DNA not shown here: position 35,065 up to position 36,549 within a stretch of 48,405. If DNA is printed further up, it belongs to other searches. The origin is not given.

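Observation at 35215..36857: Receptor plus secreted-peptide communication cassette (arbitrium-type aimR-aimP-aimX layout) at the lysis-lysogeny switch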

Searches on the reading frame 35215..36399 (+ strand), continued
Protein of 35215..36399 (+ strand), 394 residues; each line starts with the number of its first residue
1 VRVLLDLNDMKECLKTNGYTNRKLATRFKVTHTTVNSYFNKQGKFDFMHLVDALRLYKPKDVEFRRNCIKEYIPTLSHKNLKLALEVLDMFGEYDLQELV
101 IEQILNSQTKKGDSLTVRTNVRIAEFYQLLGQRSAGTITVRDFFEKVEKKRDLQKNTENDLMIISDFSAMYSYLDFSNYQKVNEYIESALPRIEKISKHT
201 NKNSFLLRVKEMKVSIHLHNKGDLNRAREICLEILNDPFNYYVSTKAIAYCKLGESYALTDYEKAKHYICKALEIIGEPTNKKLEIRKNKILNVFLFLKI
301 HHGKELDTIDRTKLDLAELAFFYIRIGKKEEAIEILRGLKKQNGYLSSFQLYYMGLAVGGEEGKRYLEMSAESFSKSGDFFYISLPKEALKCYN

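Call 49: find_homologous_proteins(query=window:35215-36399:+, max_evalue=0.00001)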
Query window:35215-36399:+ (394 aa): 132 proteins with E <= 0.00001 among 5943 candidates; the best 120 are listed.
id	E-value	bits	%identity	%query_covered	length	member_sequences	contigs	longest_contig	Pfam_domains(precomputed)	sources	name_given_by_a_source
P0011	5.3e-251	850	97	100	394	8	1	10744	PF22871.3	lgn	-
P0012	1.3e-223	760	89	98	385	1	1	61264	PF22871.3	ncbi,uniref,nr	ncbi:AimR family lysis-lysogeny pheromone receptor [Bacillus bingmayongensis]|uniref:AimR family lys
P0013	3.7e-222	755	88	98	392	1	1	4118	PF22871.3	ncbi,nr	ncbi:hypothetical protein BK704_19545 [[Bacillus thuringiensis] serovar konkukian]|nr:hypothetical p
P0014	4.4e-221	752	85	100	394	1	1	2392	PF22871.3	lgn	-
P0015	9.3e-220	747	85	100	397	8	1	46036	PF22871.3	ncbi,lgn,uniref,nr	ncbi:AimR family lysis-lysogeny pheromone receptor [Bacillus cereus]|uniref:AimR family lysis-lysoge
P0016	1.8e-218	743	84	100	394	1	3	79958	PF22871.3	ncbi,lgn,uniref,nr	ncbi:AimR family lysis-lysogeny pheromone receptor [Bacillus sp. FSL W7-1294]|uniref:AimR family lys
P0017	8.4e-215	731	85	98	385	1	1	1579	PF22871.3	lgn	-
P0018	7.0e-213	725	83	100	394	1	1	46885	PF22871.3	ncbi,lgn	ncbi:TPA: AimR family lysis-lysogeny pheromone receptor [Bacillus paranthracis]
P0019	3.8e-212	722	83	100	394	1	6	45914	PF22871.3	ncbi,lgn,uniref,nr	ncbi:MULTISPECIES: AimR family lysis-lysogeny pheromone receptor [Bacillus]|uniref:AimR family lysis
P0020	5.7e-212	722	83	100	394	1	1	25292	PF22871.3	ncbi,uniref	ncbi:AimR family lysis-lysogeny pheromone receptor [Bacillus cereus group sp. BfR-BA-01382]|uniref:A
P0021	5.8e-212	722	85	98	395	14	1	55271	PF22871.3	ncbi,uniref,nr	ncbi:AimR family lysis-lysogeny pheromone receptor [Bacillus thuringiensis]|uniref:AimR family lysis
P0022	1.5e-211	720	82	100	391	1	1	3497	PF22871.3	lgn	-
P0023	2.4e-211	720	83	100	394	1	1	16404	PF22871.3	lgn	-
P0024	2.5e-211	720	82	100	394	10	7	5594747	PF22871.3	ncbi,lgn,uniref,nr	ncbi:AimR family lysis-lysogeny pheromone receptor [Bacillus cereus]|uniref:AimR family lysis-lysoge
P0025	1.6e-209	714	84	98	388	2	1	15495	PF13424.13,PF22871.3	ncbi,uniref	ncbi:AimR family lysis-lysogeny pheromone receptor [Bacillus mycoides]|uniref:AimR family lysis-lyso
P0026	3.6e-209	712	85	98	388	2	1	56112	PF22871.3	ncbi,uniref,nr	ncbi:AimR family lysis-lysogeny pheromone receptor [Bacillus thuringiensis]|uniref:AimR family lysis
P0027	4.6e-209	712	82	100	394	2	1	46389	PF22871.3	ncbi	ncbi:AimR family lysis-lysogeny pheromone receptor [Bacillus bombysepticus]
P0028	3.4e-207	706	81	100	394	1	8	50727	PF22871.3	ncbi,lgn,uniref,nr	ncbi:AimR family lysis-lysogeny pheromone receptor [Bacillus pacificus]|uniref:AimR family lysis-lys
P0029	3.6e-207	706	80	100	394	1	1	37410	PF22871.3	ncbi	ncbi:AimR family lysis-lysogeny pheromone receptor [Bacillus cereus]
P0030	8.8e-207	705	83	98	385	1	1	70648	PF22871.3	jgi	-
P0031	1.9e-206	704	80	100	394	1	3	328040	PF22871.3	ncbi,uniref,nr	ncbi:AimR family lysis-lysogeny pheromone receptor [Bacillus pacificus]|uniref:AimR family lysis-lys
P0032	2.9e-205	700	79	100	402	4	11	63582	PF22871.3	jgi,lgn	-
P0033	6.5e-202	689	81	98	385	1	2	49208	PF22871.3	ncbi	-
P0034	2.2e-201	687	80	98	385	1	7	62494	PF22871.3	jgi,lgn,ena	-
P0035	3.6e-201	686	80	98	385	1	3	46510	PF22871.3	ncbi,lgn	-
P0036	4.3e-195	666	76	98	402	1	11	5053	PF22871.3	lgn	-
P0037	5.3e-185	633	73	100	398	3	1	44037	PF22871.3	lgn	-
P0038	9.7e-183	626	72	100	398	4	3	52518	PF22871.3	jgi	jgi:tetratricopeptide (TPR) repeat protein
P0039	1.6e-162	559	65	100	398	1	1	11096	PF22871.3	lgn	-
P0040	5.1e-161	554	64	100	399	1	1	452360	PF22871.3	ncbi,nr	ncbi:TPA: hypothetical protein QCY03_001544 [Bacillus tropicus]|nr:hypothetical protein [Bacillus tr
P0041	6.7e-161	554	64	100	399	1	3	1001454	PF22871.3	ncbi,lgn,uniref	ncbi:AimR family lysis-lysogeny pheromone receptor [Bacillus tropicus]|uniref:AimR family lysis-lyso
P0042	6.7e-161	554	65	99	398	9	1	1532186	PF22871.3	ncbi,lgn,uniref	ncbi:AimR family lysis-lysogeny pheromone receptor [Bacillus wiedmannii]|uniref:AimR family lysis-ly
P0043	6.7e-161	554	64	100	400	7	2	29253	PF22871.3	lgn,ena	-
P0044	7.2e-161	554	64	100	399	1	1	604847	PF22871.3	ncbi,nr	ncbi:AimR family lysis-lysogeny pheromone receptor [Bacillus cereus]|nr:AimR family lysis-lysogeny p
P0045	1.2e-160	553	64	100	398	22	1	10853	PF22871.3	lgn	-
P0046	7.5e-160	550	65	100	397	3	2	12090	PF22871.3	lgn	-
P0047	8.2e-160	550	64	100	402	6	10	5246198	PF22871.3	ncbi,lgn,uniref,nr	ncbi:hypothetical protein CBR59_22000 [Bacillus thuringiensis]|uniref:AimR family lysis-lysogeny phe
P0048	9.5e-160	550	64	100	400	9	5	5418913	PF22871.3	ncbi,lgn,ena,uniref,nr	ncbi:AimR family lysis-lysogeny pheromone receptor [Bacillus cereus]|uniref:AimR family lysis-lysoge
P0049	9.7e-160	550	64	100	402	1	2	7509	PF22871.3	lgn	-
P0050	1.0e-159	550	63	100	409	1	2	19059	PF22871.3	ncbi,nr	ncbi:hypothetical protein COD67_07005 [Bacillus cereus]|nr:hypothetical protein COI89_14070 [Bacillu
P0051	1.4e-159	549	64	100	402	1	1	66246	PF22871.3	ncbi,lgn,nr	ncbi:TPA: hypothetical protein QC076_003494 [Bacillus cereus]|nr:hypothetical protein [Bacillus cere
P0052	1.7e-159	549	64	100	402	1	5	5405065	PF22871.3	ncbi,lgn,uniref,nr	ncbi:AimR family lysis-lysogeny pheromone receptor [Bacillus cereus]|uniref:AimR family lysis-lysoge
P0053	2.1e-159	549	64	100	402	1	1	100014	PF22871.3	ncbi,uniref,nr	ncbi:AimR family lysis-lysogeny pheromone receptor [Bacillus thuringiensis]|uniref:AimR family lysis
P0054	2.7e-159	548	64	100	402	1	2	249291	PF22871.3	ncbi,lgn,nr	ncbi:TPA: hypothetical protein RKT18_005849 [Bacillus cereus]|nr:hypothetical protein [Bacillus cere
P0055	3.2e-159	548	64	100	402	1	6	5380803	PF22871.3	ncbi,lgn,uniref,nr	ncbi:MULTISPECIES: AimR family lysis-lysogeny pheromone receptor [Bacillus]|uniref:AimR family lysis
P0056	3.3e-159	548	63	100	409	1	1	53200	PF22871.3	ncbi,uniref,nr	ncbi:AimR family lysis-lysogeny pheromone receptor [Bacillus wiedmannii]|uniref:AimR family lysis-ly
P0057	3.5e-159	548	64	100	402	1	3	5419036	PF22871.3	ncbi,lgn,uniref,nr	ncbi:TPA: AimR family lysis-lysogeny pheromone receptor [Bacillus cereus]|uniref:Prophage helix-turn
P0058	3.6e-159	548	64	100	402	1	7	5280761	PF22871.3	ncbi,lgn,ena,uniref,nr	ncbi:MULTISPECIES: AimR family lysis-lysogeny pheromone receptor [Bacillus]|uniref:Prophage helix-tu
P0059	4.6e-159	548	64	100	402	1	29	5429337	PF22871.3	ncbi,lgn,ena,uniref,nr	ncbi:AimR family lysis-lysogeny pheromone receptor [Bacillus cereus]|uniref:Prophage helix-turn-heli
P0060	4.6e-159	548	63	100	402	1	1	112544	PF22871.3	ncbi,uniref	ncbi:AimR family lysis-lysogeny pheromone receptor [Bacillus sp. PSXD-155]|uniref:AimR family lysis-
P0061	6.5e-159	547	63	100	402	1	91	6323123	PF22871.3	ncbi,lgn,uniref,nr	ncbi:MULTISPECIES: AimR family lysis-lysogeny pheromone receptor [Bacillus]|uniref:Prophage helix-tu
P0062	6.9e-159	547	64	100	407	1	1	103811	PF22871.3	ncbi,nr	ncbi:hypothetical protein CON03_21760 [Bacillus cereus]|nr:hypothetical protein CON03_21760 [Bacillu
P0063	7.1e-159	547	63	100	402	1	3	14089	PF22871.3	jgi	-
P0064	8.7e-159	547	63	100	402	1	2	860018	PF22871.3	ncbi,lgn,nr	ncbi:TPA: hypothetical protein QCR55_002047 [Bacillus cereus]|nr:hypothetical protein [Bacillus cere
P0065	9.2e-159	547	63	100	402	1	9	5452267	PF22871.3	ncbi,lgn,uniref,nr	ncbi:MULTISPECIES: AimR family lysis-lysogeny pheromone receptor [Bacillus]|uniref:AimR family lysis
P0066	9.3e-159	547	63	100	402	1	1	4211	PF22871.3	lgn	-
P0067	1.2e-158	546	63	100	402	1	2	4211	PF22871.3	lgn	-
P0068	1.4e-158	546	63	100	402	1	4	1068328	PF22871.3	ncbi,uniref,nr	ncbi:AimR family lysis-lysogeny pheromone receptor [Bacillus thuringiensis]|uniref:AimR family lysis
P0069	1.4e-158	546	63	100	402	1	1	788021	PF22871.3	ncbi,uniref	ncbi:AimR family lysis-lysogeny pheromone receptor [Bacillus cereus]|uniref:AimR family lysis-lysoge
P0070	1.8e-158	546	63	100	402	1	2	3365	PF22871.3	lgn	-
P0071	2.2e-158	545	63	100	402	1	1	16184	PF22871.3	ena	-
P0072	2.3e-158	545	64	100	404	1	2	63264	PF22871.3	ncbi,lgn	ncbi:TPA: AimR family lysis-lysogeny pheromone receptor [Bacillus cereus]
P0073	2.4e-158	545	63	100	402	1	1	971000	PF22871.3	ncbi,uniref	ncbi:AimR family lysis-lysogeny pheromone receptor [Bacillus cereus]|uniref:AimR family lysis-lysoge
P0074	2.5e-158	545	64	98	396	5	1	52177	PF22871.3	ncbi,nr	ncbi:hypothetical protein COF42_16980 [Bacillus wiedmannii]|nr:AimR family lysis-lysogeny pheromone 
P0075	2.8e-158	545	63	100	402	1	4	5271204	PF22871.3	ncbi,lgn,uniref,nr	ncbi:AimR family lysis-lysogeny pheromone receptor [Bacillus cereus]|uniref:AimR family lysis-lysoge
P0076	2.8e-158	545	63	100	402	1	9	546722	PF22871.3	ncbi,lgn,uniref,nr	ncbi:hypothetical protein IBT50_13890 [Bacillus sp. S70]|uniref:AimR family lysis-lysogeny pheromone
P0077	4.5e-158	544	63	100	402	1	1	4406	PF22871.3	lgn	-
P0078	5.0e-158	544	64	100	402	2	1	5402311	PF22871.3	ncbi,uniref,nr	ncbi:AimR family lysis-lysogeny pheromone receptor [Bacillus thuringiensis]|uniref:AimR family lysis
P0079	5.0e-158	544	83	75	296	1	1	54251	PF22871.3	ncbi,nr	ncbi:AimR family lysis-lysogeny pheromone receptor, partial [Bacillus cereus]|nr:AimR family lysis-l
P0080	5.7e-158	544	63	100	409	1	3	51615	PF22871.3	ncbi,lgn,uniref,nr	ncbi:hypothetical protein FO499_17225 [Bacillus anthracis]|uniref:AimR family lysis-lysogeny pheromo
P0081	5.7e-158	544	65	98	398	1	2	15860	PF22871.3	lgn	-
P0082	6.6e-158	544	64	100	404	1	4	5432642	PF22871.3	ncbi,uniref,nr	ncbi:AimR family lysis-lysogeny pheromone receptor [Bacillus cereus]|uniref:AimR family lysis-lysoge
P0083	7.9e-158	544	64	100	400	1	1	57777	PF22871.3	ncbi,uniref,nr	ncbi:AimR family lysis-lysogeny pheromone receptor [Bacillus cereus]|uniref:AimR family lysis-lysoge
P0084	1.0e-157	543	63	100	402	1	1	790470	PF22871.3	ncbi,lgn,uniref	ncbi:AimR family lysis-lysogeny pheromone receptor [Bacillus thuringiensis]|uniref:AimR family lysis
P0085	1.1e-157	543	63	100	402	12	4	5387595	PF22871.3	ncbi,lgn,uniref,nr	ncbi:AimR family lysis-lysogeny pheromone receptor [Bacillus cereus]|uniref:AimR family lysis-lysoge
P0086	1.3e-157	543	63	100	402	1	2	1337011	PF22871.3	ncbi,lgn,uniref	ncbi:AimR family lysis-lysogeny pheromone receptor [Bacillus cereus group sp. MYBK220-1]|uniref:AimR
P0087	1.6e-157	543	63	100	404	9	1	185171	PF22871.3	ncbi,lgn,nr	ncbi:TPA: hypothetical protein QCY30_002108 [Bacillus toyonensis]|nr:hypothetical protein [Bacillus 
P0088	1.7e-157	542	63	100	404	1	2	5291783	PF22871.3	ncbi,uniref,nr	ncbi:hypothetical protein MCCC1A01412_22605 [Bacillus anthracis]|uniref:AimR family lysis-lysogeny p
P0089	1.7e-157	542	63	100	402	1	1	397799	PF22871.3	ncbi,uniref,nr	ncbi:hypothetical protein DN401_02000 [Bacillus sp. BF2-3]|uniref:AimR family lysis-lysogeny pheromo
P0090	2.0e-157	542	64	100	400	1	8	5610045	PF22871.3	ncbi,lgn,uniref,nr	ncbi:AimR family lysis-lysogeny pheromone receptor [Bacillus thuringiensis]|uniref:Prophage helix-tu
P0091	2.1e-157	542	64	100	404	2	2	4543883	PF22871.3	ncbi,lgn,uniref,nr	ncbi:hypothetical protein IGW_02776 [Bacillus cereus ISP3191]|uniref:AimR family lysis-lysogeny pher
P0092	3.1e-157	542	63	100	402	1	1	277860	PF22871.3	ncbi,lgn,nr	ncbi:TPA: hypothetical protein RY883_002941 [Bacillus cereus]|nr:hypothetical protein [Bacillus cere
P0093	3.2e-157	542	63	100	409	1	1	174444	PF22871.3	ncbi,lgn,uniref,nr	ncbi:hypothetical protein SAMN04487919_11324 [Bacillus sp. ok061]|uniref:AimR family lysis-lysogeny 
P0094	3.9e-157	541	63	100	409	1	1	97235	PF22871.3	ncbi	ncbi:AimR family lysis-lysogeny pheromone receptor [Bacillus cereus]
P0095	4.4e-157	541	63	100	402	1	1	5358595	PF22871.3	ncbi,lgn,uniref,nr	ncbi:Prophage helix-turn-helix protein [Bacillus cereus]|uniref:AimR family lysis-lysogeny pheromone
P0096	1.2e-156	540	63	100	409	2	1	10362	PF22871.3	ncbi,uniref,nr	ncbi:AimR family lysis-lysogeny pheromone receptor [Bacillus sp. SM-B1]|uniref:AimR family lysis-lys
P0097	1.6e-156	539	63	98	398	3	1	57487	PF22871.3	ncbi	-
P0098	2.2e-156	539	63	100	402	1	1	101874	PF22871.3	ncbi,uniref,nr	ncbi:AimR family lysis-lysogeny pheromone receptor [Bacillus cereus]|uniref:AimR family lysis-lysoge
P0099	3.1e-156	538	63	100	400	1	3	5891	PF22871.3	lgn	-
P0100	4.2e-156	538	63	100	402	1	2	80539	PF22871.3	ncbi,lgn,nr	ncbi:TPA: hypothetical protein QCX99_002457 [Bacillus thuringiensis]|nr:hypothetical protein [Bacill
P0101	6.1e-156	537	64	98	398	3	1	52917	PF22871.3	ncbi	ncbi:AimR family lysis-lysogeny pheromone receptor [Bacillus mycoides]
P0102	8.8e-156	537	63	100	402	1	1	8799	PF22871.3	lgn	-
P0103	1.5e-155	536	62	100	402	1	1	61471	PF22871.3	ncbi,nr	ncbi:AimR family lysis-lysogeny pheromone receptor [Bacillus cereus]|nr:AimR family lysis-lysogeny p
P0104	2.0e-155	536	62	100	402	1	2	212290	PF22871.3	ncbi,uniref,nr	ncbi:TPA: hypothetical protein ROY13_004400 [Bacillus cereus]|uniref:AimR family lysis-lysogeny pher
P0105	3.3e-155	535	63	100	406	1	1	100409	PF22871.3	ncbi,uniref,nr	ncbi:hypothetical protein CN980_18855 [Bacillus cereus]|uniref:Prophage helix-turn-helix protein n=1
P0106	3.3e-155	535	62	100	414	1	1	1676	PF22871.3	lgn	-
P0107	3.6e-155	535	62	100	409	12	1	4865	PF22871.3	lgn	-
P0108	8.2e-155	534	62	100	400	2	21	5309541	PF22871.3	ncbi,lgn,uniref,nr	ncbi:AimR family lysis-lysogeny pheromone receptor [Bacillus cereus]|uniref:Prophage helix-turn-heli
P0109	8.4e-155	534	63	100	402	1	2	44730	PF22871.3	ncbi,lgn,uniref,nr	ncbi:AimR family lysis-lysogeny pheromone receptor [Bacillus wiedmannii]|uniref:AimR family lysis-ly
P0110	1.3e-154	533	63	98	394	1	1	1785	PF22871.3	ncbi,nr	ncbi:AimR family lysis-lysogeny pheromone receptor, partial [Bacillus thuringiensis]|nr:AimR family 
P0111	3.5e-154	532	63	98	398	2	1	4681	PF22871.3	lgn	-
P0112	3.9e-154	531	63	98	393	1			PF22871.3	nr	nr:AimR family lysis-lysogeny pheromone receptor [Bacillus thuringiensis]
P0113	4.7e-154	531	62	100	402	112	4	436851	PF22871.3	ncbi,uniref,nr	ncbi:hypothetical protein COC60_15340 [Bacillus thuringiensis]|uniref:AimR family lysis-lysogeny phe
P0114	5.3e-154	531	62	100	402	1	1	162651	PF22871.3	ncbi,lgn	ncbi:TPA: AimR family lysis-lysogeny pheromone receptor [Bacillus cereus]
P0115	1.7e-153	529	63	98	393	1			PF22871.3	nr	nr:AimR family lysis-lysogeny pheromone receptor [Bacillus thuringiensis]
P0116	2.2e-153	529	63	97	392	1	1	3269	PF22871.3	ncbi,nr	ncbi:AimR family lysis-lysogeny pheromone receptor, partial [Bacillus cereus]|nr:AimR family lysis-l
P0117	5.0e-153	528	63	98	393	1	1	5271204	PF22871.3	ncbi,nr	ncbi:Prophage helix-turn-helix protein [Bacillus cereus]|nr:Prophage helix-turn-helix protein [Bacil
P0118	6.1e-153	527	63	98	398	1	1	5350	PF22871.3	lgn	-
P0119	9.3e-153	527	62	100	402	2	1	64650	PF22871.3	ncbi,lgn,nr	ncbi:AimR family lysis-lysogeny pheromone receptor [Bacillus cereus]|nr:AimR family lysis-lysogeny p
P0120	1.5e-152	526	62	100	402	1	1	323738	PF22871.3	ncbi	ncbi:AimR family lysis-lysogeny pheromone receptor [Bacillus bombysepticus]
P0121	3.3e-152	525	63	98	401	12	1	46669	PF22871.3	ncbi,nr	ncbi:hypothetical protein EXW39_28025 (plasmid) [Bacillus mycoides]|nr:AimR family lysis-lysogeny ph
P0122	5.3e-152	524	62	98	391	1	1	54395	PF22871.3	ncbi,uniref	ncbi:AimR family lysis-lysogeny pheromone receptor [Bacillus pfraonensis]|uniref:AimR family lysis-l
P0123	8.1e-152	524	63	98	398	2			PF22871.3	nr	nr:AimR family lysis-lysogeny pheromone receptor [Bacillus sp. TL12]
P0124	3.6e-151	522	63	98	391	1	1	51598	PF22871.3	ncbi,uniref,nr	ncbi:AimR family lysis-lysogeny pheromone receptor [Bacillus toyonensis]|uniref:AimR family lysis-ly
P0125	6.6e-151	521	62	98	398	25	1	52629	PF22871.3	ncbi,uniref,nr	ncbi:AimR-like quorum sensing transcription regulator [Bacillus phage 0105phi7-2]|uniref:AimR-like q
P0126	1.3e-150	520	62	98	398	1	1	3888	PF22871.3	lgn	-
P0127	1.7e-150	519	62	98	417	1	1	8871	PF22871.3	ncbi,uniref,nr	ncbi:AimR family lysis-lysogeny pheromone receptor [Bacillus sp. AFS075034]|uniref:AimR family lysis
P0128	3.0e-150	519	62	98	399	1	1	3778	PF22871.3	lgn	-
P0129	9.9e-148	510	61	98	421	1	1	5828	PF22871.3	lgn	-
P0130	2.9e-147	509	62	98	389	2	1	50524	PF22871.3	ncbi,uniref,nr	ncbi:AimR family lysis-lysogeny pheromone receptor [Bacillus cereus]|uniref:AimR family lysis-lysoge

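Call 52: search_protein_families(library=ncbifam, proteins=[window:35215-36399:+], max_evalue=0.01)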
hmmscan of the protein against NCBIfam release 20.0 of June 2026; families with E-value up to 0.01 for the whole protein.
window:35215-36399:+ (394 aa): 2 families
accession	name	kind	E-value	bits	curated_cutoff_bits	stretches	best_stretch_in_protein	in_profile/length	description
NF038310.1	lysogeny_AimR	equivalog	4.4e-117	391.2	70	1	10-390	1-365/365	AimR family lysis-lysogeny pheromone receptor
TIGR03504.1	FimV_Cterm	subfamily_domain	0.0039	17.2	30.65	0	312-337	1-23/44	FimV/HubP family polar landmark protein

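Call 54: search_solved_structures(query=A2, max_evalue=1, show_alignments=1)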
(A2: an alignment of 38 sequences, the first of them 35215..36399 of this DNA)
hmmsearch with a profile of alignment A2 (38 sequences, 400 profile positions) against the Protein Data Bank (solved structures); distinct sequences matched with E-value up to 1: 5.
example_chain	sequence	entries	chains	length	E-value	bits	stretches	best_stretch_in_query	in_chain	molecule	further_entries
5zvw_A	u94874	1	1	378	1.4e-14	57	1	139-396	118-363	AimR transcriptional regulator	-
5zvv_A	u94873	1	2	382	2.4e-14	56.3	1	138-396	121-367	AimR transcriptional regulator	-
2j3r_B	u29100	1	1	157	0.12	14.4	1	287-351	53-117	ZGC 92866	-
2j3w_B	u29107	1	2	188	0.18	13.8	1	287-351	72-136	ZGC 92866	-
9gzg_A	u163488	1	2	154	0.59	12.1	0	254-287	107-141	Engineered CTPR protein with glutamic acids for conductivity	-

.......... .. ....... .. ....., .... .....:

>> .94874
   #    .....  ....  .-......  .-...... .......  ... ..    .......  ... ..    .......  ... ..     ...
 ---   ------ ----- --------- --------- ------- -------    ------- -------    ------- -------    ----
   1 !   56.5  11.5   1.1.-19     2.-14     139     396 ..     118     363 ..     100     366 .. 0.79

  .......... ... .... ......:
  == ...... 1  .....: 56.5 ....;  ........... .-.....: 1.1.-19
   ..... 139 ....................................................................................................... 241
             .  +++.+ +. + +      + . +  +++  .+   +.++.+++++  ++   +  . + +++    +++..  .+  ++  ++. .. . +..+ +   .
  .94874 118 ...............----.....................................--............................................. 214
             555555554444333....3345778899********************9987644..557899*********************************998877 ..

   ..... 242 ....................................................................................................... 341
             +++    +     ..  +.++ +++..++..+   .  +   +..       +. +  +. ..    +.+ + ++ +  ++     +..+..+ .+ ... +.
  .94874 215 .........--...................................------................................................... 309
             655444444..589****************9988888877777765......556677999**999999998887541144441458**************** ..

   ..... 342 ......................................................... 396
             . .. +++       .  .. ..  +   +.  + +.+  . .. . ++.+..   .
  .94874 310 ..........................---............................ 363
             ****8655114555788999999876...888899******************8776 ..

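Call 64: predict_structure(alignment_id=A2)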
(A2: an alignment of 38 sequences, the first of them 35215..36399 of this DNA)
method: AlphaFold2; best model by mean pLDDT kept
length: 394 residues; sequences in the alignment: 38
mean_pLDDT: 90.0   pTM: 0.83
mean pLDDT of the five models: 90.0, 88.5, 88.5, 86.8, 83.8
residues with pLDDT >= 90: 251; 70-90: 133; 50-70: 8; < 50: 2
segments of 3 or more residues with pLDDT < 50: none
pLDDT, mean of each block of 10 residues (from residue 1): 76 92 88 89 85 89 90 89 88 89 84 79 93 90 95 87 94 91 95 86 87 92 94 89 88 93 97 91 88 94 93 94 96 98 94 96 95 87 86 66
secondary structure, 60 per line:
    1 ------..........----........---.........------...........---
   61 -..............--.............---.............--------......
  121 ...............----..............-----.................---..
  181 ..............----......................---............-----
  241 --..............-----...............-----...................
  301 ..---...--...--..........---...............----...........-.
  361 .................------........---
elements in order: H7-16 H21-28 H32-40 H47-57 H62-75 H78-90 H94-106 H115-135 H140-153 H159-175 H179-194 H199-220 H224-235 H243-256 H262-276 H282-302 H316-325 H329-343 H348-358 H360-377 H384-391
